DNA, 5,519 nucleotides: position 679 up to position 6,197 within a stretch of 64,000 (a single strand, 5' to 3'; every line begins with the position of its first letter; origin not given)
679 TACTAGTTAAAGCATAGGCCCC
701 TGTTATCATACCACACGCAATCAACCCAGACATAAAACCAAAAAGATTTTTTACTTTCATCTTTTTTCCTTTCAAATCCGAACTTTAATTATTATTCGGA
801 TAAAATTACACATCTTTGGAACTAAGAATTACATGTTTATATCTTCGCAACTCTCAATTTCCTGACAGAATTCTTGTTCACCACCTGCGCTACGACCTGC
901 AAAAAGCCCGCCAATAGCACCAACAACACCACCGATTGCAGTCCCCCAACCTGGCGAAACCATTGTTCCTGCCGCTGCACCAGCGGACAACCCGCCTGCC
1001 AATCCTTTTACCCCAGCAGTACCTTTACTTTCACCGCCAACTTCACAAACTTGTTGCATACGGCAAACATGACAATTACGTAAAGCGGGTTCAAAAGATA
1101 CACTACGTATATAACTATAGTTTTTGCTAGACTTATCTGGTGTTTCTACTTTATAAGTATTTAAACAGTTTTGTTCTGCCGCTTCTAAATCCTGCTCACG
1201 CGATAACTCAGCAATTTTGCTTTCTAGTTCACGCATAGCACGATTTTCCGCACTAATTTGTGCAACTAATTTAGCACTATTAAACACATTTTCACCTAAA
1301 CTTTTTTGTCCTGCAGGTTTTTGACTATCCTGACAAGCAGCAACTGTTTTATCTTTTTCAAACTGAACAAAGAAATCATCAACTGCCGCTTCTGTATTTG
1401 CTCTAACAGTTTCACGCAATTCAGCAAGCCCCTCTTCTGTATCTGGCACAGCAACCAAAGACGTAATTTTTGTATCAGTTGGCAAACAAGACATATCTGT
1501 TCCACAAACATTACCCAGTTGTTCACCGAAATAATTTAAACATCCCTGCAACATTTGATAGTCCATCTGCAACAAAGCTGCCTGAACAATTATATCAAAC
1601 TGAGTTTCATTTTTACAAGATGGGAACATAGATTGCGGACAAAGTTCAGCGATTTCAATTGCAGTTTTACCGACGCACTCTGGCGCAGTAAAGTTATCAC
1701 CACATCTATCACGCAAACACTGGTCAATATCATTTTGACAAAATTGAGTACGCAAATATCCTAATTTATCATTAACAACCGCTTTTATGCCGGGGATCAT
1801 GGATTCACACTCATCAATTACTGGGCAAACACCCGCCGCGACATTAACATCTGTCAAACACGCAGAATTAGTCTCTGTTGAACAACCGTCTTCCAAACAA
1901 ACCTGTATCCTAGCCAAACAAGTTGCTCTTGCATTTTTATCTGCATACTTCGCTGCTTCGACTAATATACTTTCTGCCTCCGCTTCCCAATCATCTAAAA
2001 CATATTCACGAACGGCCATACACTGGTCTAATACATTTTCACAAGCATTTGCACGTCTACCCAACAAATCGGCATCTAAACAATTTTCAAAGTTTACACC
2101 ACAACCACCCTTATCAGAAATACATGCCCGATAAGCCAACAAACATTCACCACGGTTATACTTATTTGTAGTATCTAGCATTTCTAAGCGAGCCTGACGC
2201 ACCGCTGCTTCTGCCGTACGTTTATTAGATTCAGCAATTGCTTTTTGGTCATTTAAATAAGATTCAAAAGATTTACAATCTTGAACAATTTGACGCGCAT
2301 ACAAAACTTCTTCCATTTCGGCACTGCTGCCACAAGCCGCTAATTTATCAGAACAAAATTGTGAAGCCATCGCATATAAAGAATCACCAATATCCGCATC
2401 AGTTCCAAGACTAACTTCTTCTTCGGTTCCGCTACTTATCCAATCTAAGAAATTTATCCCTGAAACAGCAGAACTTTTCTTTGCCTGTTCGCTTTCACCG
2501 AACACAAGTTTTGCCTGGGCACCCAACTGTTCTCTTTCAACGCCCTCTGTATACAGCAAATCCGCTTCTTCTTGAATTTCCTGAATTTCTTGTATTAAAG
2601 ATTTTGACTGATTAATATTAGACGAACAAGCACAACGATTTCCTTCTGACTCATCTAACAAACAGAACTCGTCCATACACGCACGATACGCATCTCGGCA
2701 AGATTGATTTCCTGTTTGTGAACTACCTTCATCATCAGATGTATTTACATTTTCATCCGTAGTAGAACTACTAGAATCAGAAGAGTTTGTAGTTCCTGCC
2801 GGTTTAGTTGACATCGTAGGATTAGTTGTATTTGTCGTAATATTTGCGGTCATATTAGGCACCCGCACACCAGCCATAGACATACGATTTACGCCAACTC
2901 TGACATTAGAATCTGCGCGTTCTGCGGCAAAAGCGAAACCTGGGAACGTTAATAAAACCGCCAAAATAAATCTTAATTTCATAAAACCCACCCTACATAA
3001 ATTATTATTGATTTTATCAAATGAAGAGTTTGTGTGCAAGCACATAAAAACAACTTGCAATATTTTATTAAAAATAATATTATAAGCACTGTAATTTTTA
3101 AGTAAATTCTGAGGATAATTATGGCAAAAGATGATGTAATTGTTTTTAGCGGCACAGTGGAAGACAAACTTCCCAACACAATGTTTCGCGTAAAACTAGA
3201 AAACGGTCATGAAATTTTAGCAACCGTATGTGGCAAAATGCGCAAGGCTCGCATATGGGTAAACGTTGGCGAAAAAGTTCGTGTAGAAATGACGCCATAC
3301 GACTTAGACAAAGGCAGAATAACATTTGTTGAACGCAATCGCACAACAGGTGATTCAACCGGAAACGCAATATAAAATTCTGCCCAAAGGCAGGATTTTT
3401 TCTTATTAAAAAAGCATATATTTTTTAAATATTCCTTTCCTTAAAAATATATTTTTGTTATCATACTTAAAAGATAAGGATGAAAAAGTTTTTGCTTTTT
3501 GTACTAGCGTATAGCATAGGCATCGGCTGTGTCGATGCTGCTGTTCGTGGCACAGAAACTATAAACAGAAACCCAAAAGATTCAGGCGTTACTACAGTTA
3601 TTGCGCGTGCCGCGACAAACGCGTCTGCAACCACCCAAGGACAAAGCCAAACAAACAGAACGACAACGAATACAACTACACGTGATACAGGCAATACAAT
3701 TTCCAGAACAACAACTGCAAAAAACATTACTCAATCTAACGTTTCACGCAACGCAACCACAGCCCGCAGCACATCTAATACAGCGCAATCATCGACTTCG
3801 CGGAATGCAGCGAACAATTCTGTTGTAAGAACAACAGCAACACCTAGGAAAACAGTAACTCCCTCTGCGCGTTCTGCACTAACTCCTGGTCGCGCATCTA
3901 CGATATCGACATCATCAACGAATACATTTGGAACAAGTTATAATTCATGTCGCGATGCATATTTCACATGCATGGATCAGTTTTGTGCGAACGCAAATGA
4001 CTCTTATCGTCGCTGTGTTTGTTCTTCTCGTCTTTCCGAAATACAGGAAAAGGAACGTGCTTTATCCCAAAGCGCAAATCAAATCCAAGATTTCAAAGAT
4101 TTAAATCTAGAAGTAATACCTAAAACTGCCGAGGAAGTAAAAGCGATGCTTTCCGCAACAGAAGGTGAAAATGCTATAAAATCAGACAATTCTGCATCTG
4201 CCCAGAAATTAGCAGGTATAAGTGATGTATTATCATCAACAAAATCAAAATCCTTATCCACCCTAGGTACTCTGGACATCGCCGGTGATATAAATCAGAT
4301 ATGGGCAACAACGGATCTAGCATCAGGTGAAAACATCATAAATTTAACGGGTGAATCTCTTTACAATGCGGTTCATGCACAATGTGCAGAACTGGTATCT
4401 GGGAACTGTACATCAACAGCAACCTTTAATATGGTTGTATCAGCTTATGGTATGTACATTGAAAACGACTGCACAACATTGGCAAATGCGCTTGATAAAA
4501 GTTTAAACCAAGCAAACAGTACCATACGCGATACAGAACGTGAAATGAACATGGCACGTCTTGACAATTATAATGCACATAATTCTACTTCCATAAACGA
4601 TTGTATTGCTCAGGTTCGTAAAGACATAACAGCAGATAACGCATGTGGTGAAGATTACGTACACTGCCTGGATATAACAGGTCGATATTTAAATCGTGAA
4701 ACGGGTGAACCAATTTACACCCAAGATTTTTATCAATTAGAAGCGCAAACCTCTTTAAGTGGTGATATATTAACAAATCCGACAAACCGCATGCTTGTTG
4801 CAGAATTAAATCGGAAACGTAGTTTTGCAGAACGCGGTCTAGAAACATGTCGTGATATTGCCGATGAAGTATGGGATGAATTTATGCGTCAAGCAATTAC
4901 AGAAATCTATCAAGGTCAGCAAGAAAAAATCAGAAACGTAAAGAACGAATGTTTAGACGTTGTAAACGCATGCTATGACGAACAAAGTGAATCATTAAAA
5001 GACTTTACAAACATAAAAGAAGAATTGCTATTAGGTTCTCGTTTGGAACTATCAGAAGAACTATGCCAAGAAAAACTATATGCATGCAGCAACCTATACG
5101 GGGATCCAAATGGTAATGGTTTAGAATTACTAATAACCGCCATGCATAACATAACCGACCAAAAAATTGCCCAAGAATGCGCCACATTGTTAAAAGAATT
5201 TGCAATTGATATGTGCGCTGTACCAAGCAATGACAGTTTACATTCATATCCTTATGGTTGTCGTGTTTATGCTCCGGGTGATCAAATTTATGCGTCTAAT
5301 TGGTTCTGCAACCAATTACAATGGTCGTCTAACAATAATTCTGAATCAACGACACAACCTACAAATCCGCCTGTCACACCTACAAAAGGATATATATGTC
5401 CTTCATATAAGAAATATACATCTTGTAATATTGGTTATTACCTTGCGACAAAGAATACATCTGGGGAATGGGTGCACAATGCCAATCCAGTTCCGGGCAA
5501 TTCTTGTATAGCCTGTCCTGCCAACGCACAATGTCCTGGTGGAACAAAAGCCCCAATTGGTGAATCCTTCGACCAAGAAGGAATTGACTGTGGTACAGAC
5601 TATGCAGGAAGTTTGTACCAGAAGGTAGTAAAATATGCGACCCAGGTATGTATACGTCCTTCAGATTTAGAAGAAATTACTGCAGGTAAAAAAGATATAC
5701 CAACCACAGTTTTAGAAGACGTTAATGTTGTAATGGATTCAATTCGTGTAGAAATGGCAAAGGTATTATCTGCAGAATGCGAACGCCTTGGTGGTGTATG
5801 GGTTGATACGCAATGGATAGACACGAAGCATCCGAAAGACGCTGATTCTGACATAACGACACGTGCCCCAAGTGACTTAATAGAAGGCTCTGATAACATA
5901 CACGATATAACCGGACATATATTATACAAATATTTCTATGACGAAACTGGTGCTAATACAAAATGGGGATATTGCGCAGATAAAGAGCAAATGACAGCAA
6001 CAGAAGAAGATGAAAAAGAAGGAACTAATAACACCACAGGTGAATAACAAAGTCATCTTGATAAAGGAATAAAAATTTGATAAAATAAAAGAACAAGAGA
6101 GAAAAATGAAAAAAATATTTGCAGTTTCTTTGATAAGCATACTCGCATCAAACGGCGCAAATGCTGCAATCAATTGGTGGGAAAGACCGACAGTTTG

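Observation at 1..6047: Tandem cluster of a paralogous giant cysteine-rich secreted coiled-coil protein family with a conserved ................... N-motif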

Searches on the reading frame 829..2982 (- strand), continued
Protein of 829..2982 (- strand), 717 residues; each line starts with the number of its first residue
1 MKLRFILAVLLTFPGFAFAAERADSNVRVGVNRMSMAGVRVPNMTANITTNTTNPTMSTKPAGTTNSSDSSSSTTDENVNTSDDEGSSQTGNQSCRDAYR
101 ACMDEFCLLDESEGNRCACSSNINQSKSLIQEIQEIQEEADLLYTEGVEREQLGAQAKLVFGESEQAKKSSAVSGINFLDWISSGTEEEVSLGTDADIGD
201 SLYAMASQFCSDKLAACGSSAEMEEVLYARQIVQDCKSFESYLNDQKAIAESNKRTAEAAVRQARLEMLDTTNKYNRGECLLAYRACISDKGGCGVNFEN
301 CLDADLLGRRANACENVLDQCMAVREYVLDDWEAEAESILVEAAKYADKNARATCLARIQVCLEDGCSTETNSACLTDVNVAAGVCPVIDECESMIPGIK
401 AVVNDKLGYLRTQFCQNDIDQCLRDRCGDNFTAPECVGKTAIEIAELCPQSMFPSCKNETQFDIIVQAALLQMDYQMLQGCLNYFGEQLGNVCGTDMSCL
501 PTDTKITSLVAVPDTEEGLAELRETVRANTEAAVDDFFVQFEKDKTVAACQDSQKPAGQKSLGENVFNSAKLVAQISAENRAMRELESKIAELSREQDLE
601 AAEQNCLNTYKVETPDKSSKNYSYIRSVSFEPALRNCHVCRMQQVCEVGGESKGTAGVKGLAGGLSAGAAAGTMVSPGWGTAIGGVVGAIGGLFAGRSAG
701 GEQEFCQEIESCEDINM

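Call 103: find_encoding_contigs(protein=P0219, flank=8000, max_places=1)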
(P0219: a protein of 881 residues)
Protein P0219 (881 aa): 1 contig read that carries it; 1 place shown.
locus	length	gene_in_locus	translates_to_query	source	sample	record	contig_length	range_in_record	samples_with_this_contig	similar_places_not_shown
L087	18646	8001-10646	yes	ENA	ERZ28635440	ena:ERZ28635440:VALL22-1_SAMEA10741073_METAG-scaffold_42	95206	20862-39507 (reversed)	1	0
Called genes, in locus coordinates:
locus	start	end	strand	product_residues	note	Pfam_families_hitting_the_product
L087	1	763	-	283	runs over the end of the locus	PF13406:SLT_2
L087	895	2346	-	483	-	PF17251:Pom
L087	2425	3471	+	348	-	PF04055:Radical_SAM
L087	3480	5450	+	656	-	PF05649:Peptidase_M13_N, PF01431:Peptidase_M13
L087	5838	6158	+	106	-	-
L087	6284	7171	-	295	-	-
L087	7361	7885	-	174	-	PF01569:PAP2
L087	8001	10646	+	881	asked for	-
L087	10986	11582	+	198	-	PF00239:Resolvase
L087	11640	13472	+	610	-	PF13522:GATase_6, PF13537:GATase_7, PF01380:SIS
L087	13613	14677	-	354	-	PF02504:FA_synthesis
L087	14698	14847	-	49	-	PF01783:Ribosomal_L32p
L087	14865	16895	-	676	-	-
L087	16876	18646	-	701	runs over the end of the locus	-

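Call 106: fold_search(model_id=the predicted structure, library=pdb)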
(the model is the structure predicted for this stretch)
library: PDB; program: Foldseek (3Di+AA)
matches with E <= 10: 10; with E <= 0.001: 0
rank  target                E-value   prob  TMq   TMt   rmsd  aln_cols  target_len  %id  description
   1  4d1e                  7.4e-01  0.09  0.10  0.09  53.1       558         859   12  THE CRYSTAL STRUCTURE OF HUMAN MUSCLE ALPHA-ACTININ-2 (released 2014-12-10)
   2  3vkh_B                3.8e+00  0.04  0.10  0.04  37.1       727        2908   10  X-ray structure of a functional full-length dynein motor domain (released 2012-03-14)
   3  8gel_A                4.7e+00  0.03  0.08  0.11  39.5       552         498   15  Cryo-EM structure of synthetic tetrameric building block sC4 (released 2024-03-13)
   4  5b16_A                4.9e+00  0.02  0.06  0.06  23.9       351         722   10  X-ray structure of DROSHA in complex with the C-terminal tail of DGCR8. (released 2016-02-03)
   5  4xnh_A                5.3e+00  0.02  0.09  0.08  32.4       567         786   11  Crystal structure of yeast N-terminal acetyltransferase NatE (IP6) in complex with a bisubstrate (released 2016-07-20)
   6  7woo_C                5.3e+00  0.02  0.07  0.05  33.0       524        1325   12  Cryo-EM structure of the inner ring protomer of the Saccharomyces cerevisiae nuclear pore complex (released 2022-04-13)
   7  8bbg_B                6.2e+00  0.02  0.09  0.07  27.2       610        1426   11  Structure of the IFT-A complex; anterograde IFT-A train model (released 2022-12-21)
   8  7a8t_A                7.9e+00  0.02  0.09  0.12  48.0       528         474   12  Crystal structure of sarcomeric protein FATZ-1 (mini-FATZ-1 construct) in complex with rod domain of alpha-actinin-2 (released 2021-06-30)
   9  7ux1_A                7.9e+00  0.01  0.08  0.08  30.2       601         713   11  EcMscK in an Open Conformation (released 2022-11-23)
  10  3wb8_A                8.2e+00  0.02  0.09  0.13  26.4       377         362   10  Crystal Structure of MyoVa-GTD (released 2013-07-10)

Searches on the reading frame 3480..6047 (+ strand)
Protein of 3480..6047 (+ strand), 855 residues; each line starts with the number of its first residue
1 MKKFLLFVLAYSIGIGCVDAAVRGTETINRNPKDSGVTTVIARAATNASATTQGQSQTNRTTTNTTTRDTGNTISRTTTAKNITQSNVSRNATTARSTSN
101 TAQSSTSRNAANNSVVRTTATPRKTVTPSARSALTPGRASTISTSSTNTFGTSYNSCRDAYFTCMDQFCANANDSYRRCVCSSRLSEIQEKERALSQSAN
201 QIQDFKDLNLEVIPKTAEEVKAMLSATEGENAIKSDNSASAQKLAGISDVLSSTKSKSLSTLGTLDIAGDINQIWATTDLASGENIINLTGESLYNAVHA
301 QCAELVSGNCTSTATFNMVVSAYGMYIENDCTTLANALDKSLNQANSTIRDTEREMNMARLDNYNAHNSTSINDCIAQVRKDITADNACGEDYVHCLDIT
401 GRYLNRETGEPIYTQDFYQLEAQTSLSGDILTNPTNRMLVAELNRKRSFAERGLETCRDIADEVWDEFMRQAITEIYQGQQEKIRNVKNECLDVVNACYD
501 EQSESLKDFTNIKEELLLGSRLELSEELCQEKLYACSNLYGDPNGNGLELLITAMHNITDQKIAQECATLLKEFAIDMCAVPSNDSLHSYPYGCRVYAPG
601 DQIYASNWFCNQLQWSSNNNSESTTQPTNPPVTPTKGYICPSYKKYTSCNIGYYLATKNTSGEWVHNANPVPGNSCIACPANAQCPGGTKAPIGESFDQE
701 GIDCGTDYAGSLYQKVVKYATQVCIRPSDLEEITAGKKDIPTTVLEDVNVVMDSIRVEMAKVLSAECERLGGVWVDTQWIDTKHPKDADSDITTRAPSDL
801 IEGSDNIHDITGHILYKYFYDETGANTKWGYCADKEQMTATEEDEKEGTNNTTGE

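Call 7: search_protein_families(library=pfam, proteins=[window:3480-6047:+], max_evalue=1)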
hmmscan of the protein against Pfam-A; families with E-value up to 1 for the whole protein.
window:3480-6047:+ (855 aa): 0 families

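Call 8: search_protein_families(library=ncbifam, proteins=[window:3480-6047:+], max_evalue=1)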
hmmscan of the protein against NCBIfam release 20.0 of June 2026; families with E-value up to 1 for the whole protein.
window:3480-6047:+ (855 aa): 0 families

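Call 65: search_protein_families(library=phrogs, proteins=[window:3933-6044:+], max_evalue=0.01)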
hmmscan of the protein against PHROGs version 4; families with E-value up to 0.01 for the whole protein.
window:3933-6044:+ (704 aa): 0 families

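Call 92: predict_structure(alignment_id=A5)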
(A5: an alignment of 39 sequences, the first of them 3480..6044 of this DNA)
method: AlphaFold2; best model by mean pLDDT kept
length: 855 residues; sequences in the alignment: 39
mean_pLDDT: 69.7   pTM: 0.48
mean pLDDT of the five models: 69.7, 67.0, 66.4, 64.7, 63.1
residues with pLDDT >= 90: 240; 70-90: 263; 50-70: 104; < 50: 248
segments of 3 or more residues with pLDDT < 50: 1-3, 9-148, 227-237, 251-284, 616-640, 696-698, 784-804, 848-855
pLDDT, mean of each block of 10 residues (from residue 1): 48 36 31 32 32 30 29 32 32 30 33 37 36 35 44 86 84 64 72 82 78 63 53 48 51 44 36 38 58 83 88 88 85 84 83 80 70 90 95 94 92 85 92 95 95 87 94 96 92 92 83 75 91 85 78 90 91 94 91 92 90 53 31 36 62 82 86 79 66 59 79 93 92 91 95 95 96 90 51 46 52 83 87 85 55 38
secondary structure, 60 per line:
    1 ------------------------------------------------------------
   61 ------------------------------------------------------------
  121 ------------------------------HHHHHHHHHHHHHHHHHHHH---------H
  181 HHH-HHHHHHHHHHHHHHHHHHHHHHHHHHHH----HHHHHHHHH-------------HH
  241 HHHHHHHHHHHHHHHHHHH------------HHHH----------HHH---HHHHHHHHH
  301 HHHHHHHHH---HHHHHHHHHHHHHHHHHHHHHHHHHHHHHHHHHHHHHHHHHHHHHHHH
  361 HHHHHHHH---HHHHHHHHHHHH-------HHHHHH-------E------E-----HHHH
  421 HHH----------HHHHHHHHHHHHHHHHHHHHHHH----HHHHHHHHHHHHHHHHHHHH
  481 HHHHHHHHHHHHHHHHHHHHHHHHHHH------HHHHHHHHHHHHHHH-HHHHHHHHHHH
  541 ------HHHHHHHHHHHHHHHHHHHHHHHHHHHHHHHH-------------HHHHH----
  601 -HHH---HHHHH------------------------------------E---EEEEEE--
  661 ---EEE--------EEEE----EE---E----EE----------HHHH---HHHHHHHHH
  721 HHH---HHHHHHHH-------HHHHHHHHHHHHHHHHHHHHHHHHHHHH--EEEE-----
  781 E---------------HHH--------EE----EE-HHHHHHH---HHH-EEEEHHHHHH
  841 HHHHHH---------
elements in order (helices of 4 or more, strands of 3 or more residues): H151-170 H180-183 H185-212 H217-225 H239-259 H272-275 H292-309 H313-368 H372-383 H391-396 H417-423 H434-456 H461-507 H514-528 H530-540 H547-578 H592-596 H608-612 E653-658 E664-666 E675-678 H705-708 H712-723 H727-734 H742-769 E772-775 H817-823 E831-834 H835-846

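Call 94: fold_search(model_id=the predicted structure, library=pdb)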
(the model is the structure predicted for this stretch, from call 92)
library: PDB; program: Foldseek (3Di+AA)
matches with E <= 10: 29; with E <= 0.001: 0
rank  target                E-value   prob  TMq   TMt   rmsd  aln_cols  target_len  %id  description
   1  7sqc_W1               3.6e-01  0.08  0.08  0.07  30.8       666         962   10  Ciliary C1 central pair apparatus isolated from Chlamydomonas reinhardtii (released 2022-04-13)
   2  6okn_R                2.2e+00  0.30  0.05  0.37   5.0        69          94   14  OX40R (TNFRSF4) bound to Fab 1A7 (released 2019-07-10)
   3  2hey_T                3.1e+00  0.33  0.06  0.29   4.6        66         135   15  Crystal structure of murine OX40L bound to human OX40 (released 2006-08-29)
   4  2b1e                  3.2e+00  0.04  0.09  0.13  26.2       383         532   11  The structures of exocyst subunit Exo70p and the Exo84p C-terminal domains reveal a common motif (released 2005-11-01)
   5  3kbu_B                3.4e+00  0.08  0.11  0.23  21.5       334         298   11  Crystal structure of the ankyrin binding domain of human erythroid beta spectrin (repeats 13-15) in complex with the s (released 2010-02-02)
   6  5uf7                  3.7e+00  0.04  0.09  0.12  29.5       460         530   12  CRYSTAL STRUCTURE OF MUNC13-1 MUN DOMAIN (released 2017-02-15)
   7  2hev_R                4.2e+00  0.41  0.04  0.23   3.2        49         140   20  Crystal structure of the complex between OX40L and OX40 (released 2006-08-29)
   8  7n6g_1T               4.2e+00  0.04  0.09  0.08  32.3       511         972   10  C1 of central pair (released 2022-05-18)
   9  8glv_Me               4.2e+00  0.04  0.10  0.03  24.0       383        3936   11  96-nm repeat unit of doublet microtubules from Chlamydomonas reinhardtii flagella (released 2023-05-31)
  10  8s89                  4.2e+00  0.03  0.09  0.16  23.2       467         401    9  Efficient and scalable protein design using a relaxed sequence space (released 2024-10-16)
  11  6m3p_A                5.3e+00  0.07  0.10  0.23  16.5       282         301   11  Crystal structure of AnkG/beta2-spectrin complex (released 2020-05-13)
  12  7law_R                5.5e+00  0.16  0.06  0.36   5.0        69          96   12  crystal structure of GITR complex with GITR-L (released 2022-03-09)
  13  7exe_A                5.5e+00  0.02  0.05  0.14  42.4       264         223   11  Crystal structure of mouse 14-3-3zeta in complex with doubly phosphorylated ADAM22 peptide (released 2021-11-24)
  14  4ojj_A                6.4e+00  0.04  0.08  0.16  22.4       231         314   10  Structure of C-terminal domain from S. cerevisiae Pat1 decapping activator (Space group : P212121) (released 2014-10-08)
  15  9syt_A                6.4e+00  0.03  0.08  0.08  25.6       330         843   11  Asymmetric hexameric MmpS4-MmpL4 complex from Mycobacterium tuberculosis with "long" coiled-coil domain (released 2026-01-28)
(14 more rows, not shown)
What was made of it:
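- On Any solved structure (PDB): Foldseek best E was 0.74 for B and 0.36 for C (calls 106, 94).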

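Call 98: search_protein_families(library=pfam, alignment_id=A5, max_evalue=0.001)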
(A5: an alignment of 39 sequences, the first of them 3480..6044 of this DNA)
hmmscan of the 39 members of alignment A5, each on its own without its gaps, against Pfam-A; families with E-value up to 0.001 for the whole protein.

A. member 1, window:3480-6044:+ (855 aa): 0 families

B. families by the number of members that match (of 39 scanned): 4 families
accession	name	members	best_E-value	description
PF08299.17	Bac_DnaA_C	1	8.4e-26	Bacterial dnaA protein helix-turn-helix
PF00308.24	Bac_DnaA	1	9.8e-25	Bacterial DnaA ATPAse domain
PF24634.1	DUF7631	1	0.00025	Domain of unknown function (DUF7631)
PF21827.1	New_glue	1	0.00062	New glue protein family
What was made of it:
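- On Any curated protein family (Pfam-A, NCBIfam, PHROGs): 39 diverse members share no family (call 98).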
